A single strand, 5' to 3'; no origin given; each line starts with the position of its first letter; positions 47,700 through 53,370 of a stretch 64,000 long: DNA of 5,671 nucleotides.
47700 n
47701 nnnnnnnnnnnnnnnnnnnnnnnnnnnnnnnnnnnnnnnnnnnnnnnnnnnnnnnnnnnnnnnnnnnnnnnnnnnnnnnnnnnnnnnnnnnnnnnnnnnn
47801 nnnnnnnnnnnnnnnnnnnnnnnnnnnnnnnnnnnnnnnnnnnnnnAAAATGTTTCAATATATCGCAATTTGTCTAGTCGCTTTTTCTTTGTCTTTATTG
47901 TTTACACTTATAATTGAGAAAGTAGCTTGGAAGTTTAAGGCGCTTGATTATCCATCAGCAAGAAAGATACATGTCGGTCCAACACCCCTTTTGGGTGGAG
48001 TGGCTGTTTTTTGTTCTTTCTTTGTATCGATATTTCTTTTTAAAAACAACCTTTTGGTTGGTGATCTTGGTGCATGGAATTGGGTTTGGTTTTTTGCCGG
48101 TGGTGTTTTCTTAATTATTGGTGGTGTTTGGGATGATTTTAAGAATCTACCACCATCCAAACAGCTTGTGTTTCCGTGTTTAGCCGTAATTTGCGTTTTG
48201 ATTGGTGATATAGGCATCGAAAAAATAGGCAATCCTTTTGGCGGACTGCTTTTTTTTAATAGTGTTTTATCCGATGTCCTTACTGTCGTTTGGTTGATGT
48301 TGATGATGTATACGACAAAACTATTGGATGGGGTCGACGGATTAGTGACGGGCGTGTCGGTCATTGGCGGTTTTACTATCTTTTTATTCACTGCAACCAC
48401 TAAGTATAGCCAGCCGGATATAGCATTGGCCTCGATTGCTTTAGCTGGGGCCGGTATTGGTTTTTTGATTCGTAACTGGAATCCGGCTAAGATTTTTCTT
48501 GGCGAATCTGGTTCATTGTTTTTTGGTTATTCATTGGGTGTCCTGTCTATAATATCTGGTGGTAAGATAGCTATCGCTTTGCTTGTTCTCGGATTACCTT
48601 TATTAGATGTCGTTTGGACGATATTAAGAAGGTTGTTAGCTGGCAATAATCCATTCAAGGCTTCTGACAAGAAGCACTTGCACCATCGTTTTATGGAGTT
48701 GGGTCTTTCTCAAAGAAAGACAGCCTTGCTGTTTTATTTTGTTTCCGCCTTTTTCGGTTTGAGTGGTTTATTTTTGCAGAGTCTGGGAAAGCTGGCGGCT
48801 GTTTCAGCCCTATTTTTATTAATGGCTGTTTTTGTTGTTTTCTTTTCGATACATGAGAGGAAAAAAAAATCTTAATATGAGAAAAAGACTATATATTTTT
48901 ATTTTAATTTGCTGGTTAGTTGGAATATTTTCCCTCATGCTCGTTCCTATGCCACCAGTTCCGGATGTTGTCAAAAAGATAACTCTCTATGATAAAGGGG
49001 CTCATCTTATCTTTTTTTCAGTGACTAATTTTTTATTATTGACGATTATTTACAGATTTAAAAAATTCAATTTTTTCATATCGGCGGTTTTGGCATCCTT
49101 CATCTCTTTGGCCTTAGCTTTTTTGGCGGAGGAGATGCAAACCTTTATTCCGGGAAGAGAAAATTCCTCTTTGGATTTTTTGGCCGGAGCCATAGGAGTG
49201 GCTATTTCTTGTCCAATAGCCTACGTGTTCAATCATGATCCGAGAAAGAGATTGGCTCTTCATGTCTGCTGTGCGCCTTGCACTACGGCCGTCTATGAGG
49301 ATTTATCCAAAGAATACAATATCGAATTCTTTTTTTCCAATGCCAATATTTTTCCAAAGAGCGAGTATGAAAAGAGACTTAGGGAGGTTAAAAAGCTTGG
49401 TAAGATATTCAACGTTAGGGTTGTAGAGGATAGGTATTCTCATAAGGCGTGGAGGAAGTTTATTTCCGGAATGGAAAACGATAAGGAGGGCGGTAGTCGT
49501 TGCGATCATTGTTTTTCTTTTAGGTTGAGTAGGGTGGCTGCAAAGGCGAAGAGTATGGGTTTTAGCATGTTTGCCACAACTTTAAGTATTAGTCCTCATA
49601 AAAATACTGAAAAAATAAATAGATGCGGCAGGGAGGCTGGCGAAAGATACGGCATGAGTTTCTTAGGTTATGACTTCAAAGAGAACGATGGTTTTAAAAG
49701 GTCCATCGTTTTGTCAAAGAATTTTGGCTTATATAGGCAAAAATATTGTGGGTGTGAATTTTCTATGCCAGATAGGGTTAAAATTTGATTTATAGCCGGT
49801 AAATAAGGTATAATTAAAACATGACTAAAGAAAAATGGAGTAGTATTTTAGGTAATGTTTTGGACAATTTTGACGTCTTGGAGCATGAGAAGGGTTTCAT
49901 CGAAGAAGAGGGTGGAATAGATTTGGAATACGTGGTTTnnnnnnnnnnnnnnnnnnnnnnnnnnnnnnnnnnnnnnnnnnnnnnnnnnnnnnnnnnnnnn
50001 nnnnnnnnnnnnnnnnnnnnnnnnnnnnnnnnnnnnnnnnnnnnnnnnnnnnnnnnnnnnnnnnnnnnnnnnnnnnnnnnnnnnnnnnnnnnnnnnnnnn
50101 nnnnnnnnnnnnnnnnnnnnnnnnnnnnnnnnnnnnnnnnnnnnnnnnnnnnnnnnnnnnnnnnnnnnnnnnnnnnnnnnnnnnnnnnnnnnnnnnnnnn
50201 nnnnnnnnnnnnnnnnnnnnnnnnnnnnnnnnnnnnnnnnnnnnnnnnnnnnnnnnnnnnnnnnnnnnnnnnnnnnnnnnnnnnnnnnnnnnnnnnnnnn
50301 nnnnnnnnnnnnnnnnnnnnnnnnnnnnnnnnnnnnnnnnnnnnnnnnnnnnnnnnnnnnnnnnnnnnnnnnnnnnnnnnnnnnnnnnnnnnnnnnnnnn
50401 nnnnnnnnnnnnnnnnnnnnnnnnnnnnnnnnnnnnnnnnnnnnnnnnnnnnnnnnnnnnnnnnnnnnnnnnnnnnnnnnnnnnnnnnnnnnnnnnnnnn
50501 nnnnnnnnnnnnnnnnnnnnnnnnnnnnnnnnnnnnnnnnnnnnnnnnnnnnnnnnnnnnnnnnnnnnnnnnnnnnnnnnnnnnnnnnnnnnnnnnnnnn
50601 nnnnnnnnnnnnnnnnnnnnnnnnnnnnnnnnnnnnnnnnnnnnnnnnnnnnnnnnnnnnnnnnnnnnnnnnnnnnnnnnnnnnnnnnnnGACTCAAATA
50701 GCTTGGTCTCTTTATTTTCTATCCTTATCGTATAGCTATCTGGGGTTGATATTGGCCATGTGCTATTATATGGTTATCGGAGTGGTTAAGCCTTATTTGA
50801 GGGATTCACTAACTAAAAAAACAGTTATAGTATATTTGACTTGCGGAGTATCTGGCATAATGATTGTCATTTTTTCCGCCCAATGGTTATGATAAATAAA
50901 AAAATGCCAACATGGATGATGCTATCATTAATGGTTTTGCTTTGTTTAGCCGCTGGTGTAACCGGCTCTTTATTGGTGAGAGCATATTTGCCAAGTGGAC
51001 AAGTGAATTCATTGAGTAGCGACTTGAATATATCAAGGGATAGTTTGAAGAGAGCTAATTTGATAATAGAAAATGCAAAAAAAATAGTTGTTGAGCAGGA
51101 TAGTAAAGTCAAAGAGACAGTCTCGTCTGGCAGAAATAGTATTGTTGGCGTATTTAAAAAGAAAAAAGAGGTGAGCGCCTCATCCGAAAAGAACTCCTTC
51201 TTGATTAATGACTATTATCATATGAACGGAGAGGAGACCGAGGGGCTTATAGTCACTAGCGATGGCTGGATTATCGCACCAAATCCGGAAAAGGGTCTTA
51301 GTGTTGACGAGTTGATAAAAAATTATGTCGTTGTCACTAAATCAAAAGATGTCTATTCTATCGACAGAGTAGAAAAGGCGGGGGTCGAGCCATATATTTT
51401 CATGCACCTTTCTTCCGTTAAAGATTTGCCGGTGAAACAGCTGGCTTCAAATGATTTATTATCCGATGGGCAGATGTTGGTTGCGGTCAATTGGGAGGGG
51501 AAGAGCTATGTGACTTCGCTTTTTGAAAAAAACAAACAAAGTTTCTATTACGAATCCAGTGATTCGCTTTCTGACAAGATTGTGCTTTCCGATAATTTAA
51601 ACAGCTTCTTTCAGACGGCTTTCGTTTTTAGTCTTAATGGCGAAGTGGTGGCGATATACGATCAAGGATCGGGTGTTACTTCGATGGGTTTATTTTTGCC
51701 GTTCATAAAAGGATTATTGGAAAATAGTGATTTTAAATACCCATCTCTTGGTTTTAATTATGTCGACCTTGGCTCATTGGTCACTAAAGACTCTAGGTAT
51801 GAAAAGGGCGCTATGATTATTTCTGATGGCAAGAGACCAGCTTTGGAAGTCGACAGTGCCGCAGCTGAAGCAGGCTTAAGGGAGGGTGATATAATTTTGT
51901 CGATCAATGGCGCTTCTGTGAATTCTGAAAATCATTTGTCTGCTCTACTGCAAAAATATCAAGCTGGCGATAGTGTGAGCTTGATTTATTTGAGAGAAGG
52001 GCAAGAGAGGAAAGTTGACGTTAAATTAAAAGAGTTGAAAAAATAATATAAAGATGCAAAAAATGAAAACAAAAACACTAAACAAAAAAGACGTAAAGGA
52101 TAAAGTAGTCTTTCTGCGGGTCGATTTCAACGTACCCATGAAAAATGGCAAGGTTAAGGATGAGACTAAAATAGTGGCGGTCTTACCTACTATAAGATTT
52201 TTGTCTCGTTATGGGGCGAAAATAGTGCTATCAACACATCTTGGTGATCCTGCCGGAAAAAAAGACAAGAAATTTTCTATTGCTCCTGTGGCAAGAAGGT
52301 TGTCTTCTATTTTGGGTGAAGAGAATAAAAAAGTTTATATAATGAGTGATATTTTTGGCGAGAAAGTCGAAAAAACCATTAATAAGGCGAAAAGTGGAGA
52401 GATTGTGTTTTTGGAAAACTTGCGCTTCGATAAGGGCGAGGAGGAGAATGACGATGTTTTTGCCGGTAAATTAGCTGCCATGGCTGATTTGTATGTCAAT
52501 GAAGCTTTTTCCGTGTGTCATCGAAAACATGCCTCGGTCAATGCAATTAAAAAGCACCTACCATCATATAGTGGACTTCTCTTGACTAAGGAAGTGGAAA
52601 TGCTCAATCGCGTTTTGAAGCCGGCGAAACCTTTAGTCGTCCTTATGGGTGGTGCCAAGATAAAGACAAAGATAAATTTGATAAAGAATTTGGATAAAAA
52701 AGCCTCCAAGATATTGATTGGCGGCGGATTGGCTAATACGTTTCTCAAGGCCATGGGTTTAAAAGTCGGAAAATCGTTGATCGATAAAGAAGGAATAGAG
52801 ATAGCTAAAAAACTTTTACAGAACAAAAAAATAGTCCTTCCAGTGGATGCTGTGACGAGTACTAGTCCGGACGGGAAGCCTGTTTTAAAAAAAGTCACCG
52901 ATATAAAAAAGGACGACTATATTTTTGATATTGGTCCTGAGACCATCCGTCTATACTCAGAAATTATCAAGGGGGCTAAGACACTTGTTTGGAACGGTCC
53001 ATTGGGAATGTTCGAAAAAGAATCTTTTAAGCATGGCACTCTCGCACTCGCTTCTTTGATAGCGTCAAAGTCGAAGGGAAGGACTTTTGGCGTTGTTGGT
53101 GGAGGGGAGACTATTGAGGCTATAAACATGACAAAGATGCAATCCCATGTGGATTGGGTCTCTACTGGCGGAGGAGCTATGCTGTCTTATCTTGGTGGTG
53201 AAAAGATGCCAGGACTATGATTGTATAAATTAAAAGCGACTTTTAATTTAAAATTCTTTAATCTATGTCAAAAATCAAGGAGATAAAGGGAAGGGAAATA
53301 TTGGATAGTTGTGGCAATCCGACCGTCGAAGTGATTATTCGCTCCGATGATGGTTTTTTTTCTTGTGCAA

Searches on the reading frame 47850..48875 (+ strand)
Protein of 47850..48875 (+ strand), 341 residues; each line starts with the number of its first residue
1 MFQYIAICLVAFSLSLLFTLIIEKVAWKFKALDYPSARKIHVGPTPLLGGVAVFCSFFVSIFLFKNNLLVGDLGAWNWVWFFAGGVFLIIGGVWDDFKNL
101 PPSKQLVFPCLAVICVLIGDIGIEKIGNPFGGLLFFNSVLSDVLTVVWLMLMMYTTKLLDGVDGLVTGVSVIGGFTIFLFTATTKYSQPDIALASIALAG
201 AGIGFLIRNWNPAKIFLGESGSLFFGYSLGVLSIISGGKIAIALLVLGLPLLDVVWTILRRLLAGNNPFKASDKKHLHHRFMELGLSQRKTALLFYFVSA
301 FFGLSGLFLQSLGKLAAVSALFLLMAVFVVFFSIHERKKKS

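Call 4: search_protein_families(library=pfam, proteins=[window:47850-48875:+], max_evalue=0.01)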
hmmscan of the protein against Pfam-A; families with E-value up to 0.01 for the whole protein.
window:47850-48875:+ (341 aa): 1 family
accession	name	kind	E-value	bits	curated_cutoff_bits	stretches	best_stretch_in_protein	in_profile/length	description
PF00953.26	Glycos_transf_4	-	1.4e-29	103.6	27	1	80-236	3-159/160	Glycosyl transferase family 4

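Call 40: search_protein_families(library=ncbifam, proteins=[window:47850-48875:+], max_evalue=0.001)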
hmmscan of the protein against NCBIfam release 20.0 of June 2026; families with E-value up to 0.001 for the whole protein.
window:47850-48875:+ (341 aa): 3 families
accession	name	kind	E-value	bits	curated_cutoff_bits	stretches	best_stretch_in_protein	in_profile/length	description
TIGR02380.1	ECA_wecA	exception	2.2e-40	138.8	326.05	1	9-334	5-332/346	UDP-N-acetylglucosamine--undecaprenyl-phosphate N-acetylglucosaminephosphotransferase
NF053644.1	MraY_archaea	equivalog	2.4e-18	66.6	450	1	150-304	191-337/340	pseudomurein biosynthesis MraY family phospho-N-acetylmuramoyl-pentapeptide-transferase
TIGR00445.1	mraY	equivalog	7.2e-16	58.5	192.05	1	45-307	35-315/321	phospho-N-acetylmuramoyl-pentapeptide-transferase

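Call 82: search_protein_families(library=padloc, proteins=[window:47850-48875:+], max_evalue=0.001)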
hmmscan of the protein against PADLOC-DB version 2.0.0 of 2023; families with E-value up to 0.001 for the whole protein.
window:47850-48875:+ (341 aa): 0 families

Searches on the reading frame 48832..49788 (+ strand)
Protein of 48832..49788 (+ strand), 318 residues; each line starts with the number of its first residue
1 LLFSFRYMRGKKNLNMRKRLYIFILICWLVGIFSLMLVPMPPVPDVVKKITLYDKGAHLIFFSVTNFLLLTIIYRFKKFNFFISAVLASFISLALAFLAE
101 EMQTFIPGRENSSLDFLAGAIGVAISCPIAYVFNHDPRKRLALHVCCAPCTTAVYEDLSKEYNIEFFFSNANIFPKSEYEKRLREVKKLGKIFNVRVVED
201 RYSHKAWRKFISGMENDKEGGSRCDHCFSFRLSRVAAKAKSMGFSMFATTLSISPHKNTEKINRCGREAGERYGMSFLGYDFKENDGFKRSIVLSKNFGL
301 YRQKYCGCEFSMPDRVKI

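Call 4: search_protein_families(library=pfam, proteins=[window:48832-49788:+], max_evalue=0.01)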
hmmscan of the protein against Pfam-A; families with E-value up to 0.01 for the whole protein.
window:48832-49788:+ (318 aa): 3 families
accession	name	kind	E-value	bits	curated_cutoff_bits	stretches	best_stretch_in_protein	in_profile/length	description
PF02677.20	QueH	-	1e-61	208.5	23.5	1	142-312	2-173/175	Epoxyqueuosine reductase QueH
PF04892.17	VanZ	-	0.0048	18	30.1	1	38-133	37-125/126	VanZ like family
PF18778.7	NAD1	-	0.007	16.9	27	0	147-225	83-161/175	Novel AID APOBEC clade 1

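Call 40: search_protein_families(library=ncbifam, proteins=[window:48832-49788:+], max_evalue=0.001)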
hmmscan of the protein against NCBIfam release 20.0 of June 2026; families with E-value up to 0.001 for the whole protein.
window:48832-49788:+ (318 aa): 1 family
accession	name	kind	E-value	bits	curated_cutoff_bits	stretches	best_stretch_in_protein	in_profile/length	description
NF037970.1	vanZ_1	subfamily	1.2e-07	32.4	20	1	52-122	40-108/109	VanZ family protein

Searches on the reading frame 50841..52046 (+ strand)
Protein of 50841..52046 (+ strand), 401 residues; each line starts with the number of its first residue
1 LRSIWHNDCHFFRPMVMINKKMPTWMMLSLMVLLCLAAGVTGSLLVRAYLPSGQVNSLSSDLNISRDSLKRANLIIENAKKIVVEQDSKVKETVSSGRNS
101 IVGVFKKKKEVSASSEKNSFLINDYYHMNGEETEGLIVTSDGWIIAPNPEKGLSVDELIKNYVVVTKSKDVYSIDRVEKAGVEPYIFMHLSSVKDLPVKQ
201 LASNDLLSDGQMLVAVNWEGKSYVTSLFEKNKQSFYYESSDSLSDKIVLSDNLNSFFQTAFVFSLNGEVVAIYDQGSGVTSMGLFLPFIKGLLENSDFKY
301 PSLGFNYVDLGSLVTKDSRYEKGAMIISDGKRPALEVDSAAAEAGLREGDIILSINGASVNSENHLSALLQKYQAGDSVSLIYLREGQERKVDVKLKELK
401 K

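Call 40: search_protein_families(library=ncbifam, proteins=[window:50841-52046:+], max_evalue=0.001)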
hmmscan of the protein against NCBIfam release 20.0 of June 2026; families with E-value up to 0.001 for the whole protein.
window:50841-52046:+ (401 aa): 15 families
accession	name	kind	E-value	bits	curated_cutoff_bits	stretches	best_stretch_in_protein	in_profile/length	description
TIGR02037.1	degP_htrA_DO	subfamily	2.7e-14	52.9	416.2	1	289-398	224-329/434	Do family serine endopeptidase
NF047968.1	SerProtHtrA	equivalog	1.2e-11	44.6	470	1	287-396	251-357/357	serine protease HtrA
NF041521.1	HhoA_HhoB_HtrA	equivalog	1.3e-09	37.8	450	1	292-399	223-334/335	HhoA/HhoB/HtrA family serine endopeptidase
NF040960.1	MamE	equivalog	4.8e-09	35.4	800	1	338-394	477-533/659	magnetosome formation protease MamE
NF041199.1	trx7_PDZ_seleno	equivalog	1.2e-08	34.3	300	1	337-395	329-389/390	Trx7/PDZ domain-containing (seleno)protein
NF053637.1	SerProtHtrAspr2045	equivalog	2.5e-08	33.2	650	1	288-397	278-387/394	serine protease HtrA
NF007526.1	PRK10139.1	equivalog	3.8e-08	32.4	756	1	338-398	301-361/456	serine endoprotease DegQ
NF008189.1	PRK10942.1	equivalog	3.8e-08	32.2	720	1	336-398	321-383/477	serine endoprotease DegP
TIGR01713.1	typeII_sec_gspC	equivalog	5.6e-07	29.4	101.6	1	343-395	206-258/259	type II secretion system protein GspC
TIGR02038.1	protease_degS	equivalog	1.3e-06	27.8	422.95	1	336-398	286-348/351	outer membrane-stress sensor serine endopeptidase DegS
TIGR02860.1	spore_IV_B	equivalog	6.8e-06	25.3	305.25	1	336-394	121-178/402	SpoIVB peptidase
TIGR00054.1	TIGR00054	equivalog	4.2e-05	22.6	147.55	1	338-389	212-262/421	RIP metalloprotease RseP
NF041515.1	GspC_delta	equivalog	5.5e-05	23.1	150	1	338-396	252-310/311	type II secretion system protein GspC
NF040965.1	MamP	equivalog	0.00011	21.9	300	1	336-393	142-199/290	magnetosome magnetite formation protein MamP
NF008147.1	PRK10898.1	equivalog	0.00099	18.3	408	0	335-400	286-351/352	outer membrane-stress sensor serine endopeptidase DegS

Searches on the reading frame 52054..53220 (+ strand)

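Call 62: search_protein_families(library=pfam, proteins=[window:52054-53220:+], max_evalue=0.00001)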
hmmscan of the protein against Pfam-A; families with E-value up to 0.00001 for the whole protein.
window:52054-53220:+ (388 aa): 1 family
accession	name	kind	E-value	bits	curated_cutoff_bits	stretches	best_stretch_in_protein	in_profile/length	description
PF00162.24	PGK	-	6.3e-132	440.6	27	1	11-383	3-379/379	Phosphoglycerate kinase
